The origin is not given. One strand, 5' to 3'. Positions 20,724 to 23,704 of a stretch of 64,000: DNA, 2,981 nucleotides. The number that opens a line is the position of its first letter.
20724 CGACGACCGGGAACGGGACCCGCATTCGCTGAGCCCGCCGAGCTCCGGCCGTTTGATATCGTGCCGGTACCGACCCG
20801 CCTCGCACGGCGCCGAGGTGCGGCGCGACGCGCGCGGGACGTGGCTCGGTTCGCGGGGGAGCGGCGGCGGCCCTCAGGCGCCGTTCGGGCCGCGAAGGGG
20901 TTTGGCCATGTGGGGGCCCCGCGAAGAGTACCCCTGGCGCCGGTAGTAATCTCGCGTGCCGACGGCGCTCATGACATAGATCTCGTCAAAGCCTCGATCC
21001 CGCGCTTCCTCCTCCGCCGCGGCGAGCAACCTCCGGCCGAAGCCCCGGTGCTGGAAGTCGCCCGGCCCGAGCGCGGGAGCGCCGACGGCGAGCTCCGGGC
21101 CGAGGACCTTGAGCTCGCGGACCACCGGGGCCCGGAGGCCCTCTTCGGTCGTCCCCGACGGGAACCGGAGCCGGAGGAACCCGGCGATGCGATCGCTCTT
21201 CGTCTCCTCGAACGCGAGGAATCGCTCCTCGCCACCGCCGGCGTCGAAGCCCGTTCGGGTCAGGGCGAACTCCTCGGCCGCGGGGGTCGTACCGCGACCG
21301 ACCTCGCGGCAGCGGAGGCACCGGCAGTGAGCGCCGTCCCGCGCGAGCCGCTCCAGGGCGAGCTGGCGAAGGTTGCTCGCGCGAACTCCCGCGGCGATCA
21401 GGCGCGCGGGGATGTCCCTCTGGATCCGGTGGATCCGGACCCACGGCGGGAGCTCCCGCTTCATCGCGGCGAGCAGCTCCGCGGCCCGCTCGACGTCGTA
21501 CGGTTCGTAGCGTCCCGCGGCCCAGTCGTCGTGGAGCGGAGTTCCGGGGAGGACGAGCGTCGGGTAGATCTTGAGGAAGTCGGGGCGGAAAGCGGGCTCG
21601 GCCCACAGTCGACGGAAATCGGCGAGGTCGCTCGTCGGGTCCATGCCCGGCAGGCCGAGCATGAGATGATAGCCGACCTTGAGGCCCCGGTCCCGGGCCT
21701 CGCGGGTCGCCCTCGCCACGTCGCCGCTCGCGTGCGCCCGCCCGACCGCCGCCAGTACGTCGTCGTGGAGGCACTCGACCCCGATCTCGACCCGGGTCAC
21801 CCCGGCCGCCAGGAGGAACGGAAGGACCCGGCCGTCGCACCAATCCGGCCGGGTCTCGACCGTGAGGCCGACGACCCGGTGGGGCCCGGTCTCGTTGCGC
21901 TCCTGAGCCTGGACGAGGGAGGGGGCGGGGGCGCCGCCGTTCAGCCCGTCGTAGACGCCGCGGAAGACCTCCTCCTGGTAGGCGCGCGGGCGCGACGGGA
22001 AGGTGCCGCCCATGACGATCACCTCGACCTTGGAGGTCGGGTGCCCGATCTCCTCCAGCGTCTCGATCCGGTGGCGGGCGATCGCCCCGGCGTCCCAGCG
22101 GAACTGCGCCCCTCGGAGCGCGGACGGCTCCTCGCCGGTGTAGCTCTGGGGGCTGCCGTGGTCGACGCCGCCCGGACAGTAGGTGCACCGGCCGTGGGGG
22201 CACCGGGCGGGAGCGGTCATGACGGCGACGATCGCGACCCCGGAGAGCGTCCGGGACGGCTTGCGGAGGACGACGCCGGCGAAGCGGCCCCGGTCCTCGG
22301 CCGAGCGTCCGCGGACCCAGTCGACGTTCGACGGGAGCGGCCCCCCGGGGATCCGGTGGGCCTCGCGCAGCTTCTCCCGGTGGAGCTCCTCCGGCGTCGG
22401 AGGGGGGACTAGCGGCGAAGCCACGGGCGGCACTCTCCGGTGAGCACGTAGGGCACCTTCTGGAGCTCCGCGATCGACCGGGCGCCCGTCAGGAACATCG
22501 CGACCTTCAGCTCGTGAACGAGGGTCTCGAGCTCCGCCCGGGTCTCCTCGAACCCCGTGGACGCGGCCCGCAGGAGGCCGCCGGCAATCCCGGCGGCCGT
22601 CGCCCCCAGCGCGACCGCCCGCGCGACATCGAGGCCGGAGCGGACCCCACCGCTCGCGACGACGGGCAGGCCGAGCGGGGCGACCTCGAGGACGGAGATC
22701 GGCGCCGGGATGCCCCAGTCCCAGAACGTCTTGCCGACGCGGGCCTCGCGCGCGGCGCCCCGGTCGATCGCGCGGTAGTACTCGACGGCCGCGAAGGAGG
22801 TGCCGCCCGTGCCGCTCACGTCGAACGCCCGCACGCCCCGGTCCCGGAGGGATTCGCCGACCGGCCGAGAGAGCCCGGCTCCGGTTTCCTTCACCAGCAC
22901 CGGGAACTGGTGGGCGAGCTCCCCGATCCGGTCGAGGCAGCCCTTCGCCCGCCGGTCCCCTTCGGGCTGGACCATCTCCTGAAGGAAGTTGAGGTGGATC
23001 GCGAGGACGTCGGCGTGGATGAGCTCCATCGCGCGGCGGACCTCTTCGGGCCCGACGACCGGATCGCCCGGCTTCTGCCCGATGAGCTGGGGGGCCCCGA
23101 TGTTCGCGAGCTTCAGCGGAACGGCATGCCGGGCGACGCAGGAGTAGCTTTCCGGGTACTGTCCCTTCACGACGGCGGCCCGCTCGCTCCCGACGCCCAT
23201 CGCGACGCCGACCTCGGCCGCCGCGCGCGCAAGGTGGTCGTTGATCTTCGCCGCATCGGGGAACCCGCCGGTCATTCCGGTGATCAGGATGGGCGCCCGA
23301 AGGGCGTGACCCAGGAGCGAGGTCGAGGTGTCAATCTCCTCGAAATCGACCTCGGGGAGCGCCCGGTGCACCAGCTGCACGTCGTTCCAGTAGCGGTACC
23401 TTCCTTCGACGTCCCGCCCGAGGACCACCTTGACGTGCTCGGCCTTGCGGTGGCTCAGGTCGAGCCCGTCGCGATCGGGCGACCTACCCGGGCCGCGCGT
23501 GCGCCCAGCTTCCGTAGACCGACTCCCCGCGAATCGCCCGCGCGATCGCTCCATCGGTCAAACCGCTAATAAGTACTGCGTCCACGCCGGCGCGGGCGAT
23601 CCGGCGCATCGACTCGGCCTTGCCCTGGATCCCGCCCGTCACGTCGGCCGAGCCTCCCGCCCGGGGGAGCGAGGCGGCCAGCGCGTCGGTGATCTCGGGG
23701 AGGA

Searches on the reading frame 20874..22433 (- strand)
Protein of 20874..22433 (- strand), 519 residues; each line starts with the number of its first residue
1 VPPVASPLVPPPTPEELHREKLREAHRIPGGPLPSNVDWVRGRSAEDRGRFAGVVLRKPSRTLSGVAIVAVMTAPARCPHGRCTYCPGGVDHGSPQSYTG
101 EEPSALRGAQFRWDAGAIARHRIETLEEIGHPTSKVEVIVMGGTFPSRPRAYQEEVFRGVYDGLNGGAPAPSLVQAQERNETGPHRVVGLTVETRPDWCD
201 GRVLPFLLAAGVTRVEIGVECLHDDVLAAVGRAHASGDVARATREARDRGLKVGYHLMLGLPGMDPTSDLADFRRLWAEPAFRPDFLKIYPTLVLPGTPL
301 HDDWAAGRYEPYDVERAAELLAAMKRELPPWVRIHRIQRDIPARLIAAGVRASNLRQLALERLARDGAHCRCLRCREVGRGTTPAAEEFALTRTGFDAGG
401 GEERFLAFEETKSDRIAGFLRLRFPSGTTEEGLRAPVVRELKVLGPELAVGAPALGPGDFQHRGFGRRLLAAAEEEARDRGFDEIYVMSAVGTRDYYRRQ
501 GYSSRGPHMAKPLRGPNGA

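Call 31: search_protein_families(library=pfam, proteins=[window:20874-22433:-], max_evalue=0.0001)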
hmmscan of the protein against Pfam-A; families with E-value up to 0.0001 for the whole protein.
window:20874-22433:- (519 aa): 4 families
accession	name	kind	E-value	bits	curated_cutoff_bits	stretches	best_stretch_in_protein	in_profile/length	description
PF16199.10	Radical_SAM_C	-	3.4e-24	85.2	31.9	1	284-363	1-83/85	Radical_SAM C-terminal domain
PF04055.27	Radical_SAM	-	2e-14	54.5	29.5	1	77-265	6-155/166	Radical SAM superfamily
PF00583.31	Acetyltransf_1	-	1.9e-06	28.6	20.7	1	459-502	70-116/116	Acetyltransferase (GNAT) family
PF13508.13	Acetyltransf_7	-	3.1e-05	24.7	27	1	459-503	39-83/84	Acetyltransferase (GNAT) domain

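Call 34: search_protein_families(library=ncbifam, proteins=[window:20874-22433:-], max_evalue=0.00001)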
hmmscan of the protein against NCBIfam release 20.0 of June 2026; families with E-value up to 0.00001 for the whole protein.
window:20874-22433:- (519 aa): 7 families
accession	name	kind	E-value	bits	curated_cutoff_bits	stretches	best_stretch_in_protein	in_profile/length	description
TIGR01211.1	ELP3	subfamily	2e-172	574.3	350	1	17-512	17-521/522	tRNA uridine(34) 5-carboxymethylaminomethyl modification radical SAM/GNAT enzyme Elp3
TIGR01212.1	TIGR01212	equivalog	5.3e-23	81.6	180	1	186-349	108-272/302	tRNA modification radical SAM protein MnmL/YtqA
NF006067.1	PRK08208.1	equivalog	3.2e-10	39.6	380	1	183-316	120-254/427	STM4012 family radical SAM protein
TIGR00539.1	hemN_rel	equivalog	1.3e-08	34.4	205.4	1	189-268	88-168/361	radical SAM family heme chaperone HemW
TIGR03994.1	rSAM_HemZ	equivalog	4.5e-08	32.6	321.4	1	186-265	171-252/401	coproporphyrinogen dehydrogenase HemZ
NF006066.0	PRK08207.2-5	equivalog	1.4e-06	27.2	1117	1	184-290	276-382/518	coproporphyrinogen III oxidase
TIGR04107.1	rSAM_HutW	equivalog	5.5e-06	25.5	400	1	190-318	130-257/419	heme anaerobic degradation radical SAM methyltransferase ChuW/HutW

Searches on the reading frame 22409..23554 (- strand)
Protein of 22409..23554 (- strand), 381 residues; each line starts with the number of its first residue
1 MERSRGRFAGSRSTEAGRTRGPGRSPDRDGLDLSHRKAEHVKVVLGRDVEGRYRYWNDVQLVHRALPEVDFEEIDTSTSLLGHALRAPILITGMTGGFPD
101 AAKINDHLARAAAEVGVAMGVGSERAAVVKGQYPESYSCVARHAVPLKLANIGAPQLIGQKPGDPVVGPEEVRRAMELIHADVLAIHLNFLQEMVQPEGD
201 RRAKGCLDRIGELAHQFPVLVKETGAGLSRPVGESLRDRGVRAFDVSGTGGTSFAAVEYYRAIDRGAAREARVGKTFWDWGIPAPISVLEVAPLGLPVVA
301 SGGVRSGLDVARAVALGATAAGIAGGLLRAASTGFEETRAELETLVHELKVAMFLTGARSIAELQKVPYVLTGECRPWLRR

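Call 31: search_protein_families(library=pfam, proteins=[window:22409-23554:-], max_evalue=0.0001)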
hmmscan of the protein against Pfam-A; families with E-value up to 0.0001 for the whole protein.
window:22409-23554:- (381 aa): 1 family
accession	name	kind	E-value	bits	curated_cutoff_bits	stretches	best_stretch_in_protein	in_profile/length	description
PF01070.24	FMN_dh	-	7.3e-21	75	24.9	2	283-366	257-345/350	FMN-dependent dehydrogenase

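Call 34: search_protein_families(library=ncbifam, proteins=[window:22409-23554:-], max_evalue=0.00001)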
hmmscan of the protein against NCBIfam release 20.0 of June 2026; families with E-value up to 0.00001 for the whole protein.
window:22409-23554:- (381 aa): 5 families
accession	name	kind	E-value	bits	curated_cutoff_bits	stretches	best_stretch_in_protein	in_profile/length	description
TIGR02151.1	IPP_isom_2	equivalog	4.1e-109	364.6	281.3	1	35-372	1-337/338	type 2 isopentenyl-diphosphate Delta-isomerase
NF008398.0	PRK11197.1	subfamily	2.6e-11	42.9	376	1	296-366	301-372/381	L-lactate dehydrogenase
NF033901.1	L_lactate_LldD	exception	6.5e-11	41.9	550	1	296-366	301-372/377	FMN-dependent L-lactate dehydrogenase LldD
TIGR02708.1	L_lactate_ox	equivalog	5.3e-08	32.2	645.5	0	296-366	284-355/367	L-lactate oxidase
TIGR03966.1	actino_HemFlav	equivalog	1.3e-07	30.7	470.85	0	295-366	302-374/385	pre-mycofactocin synthase MftD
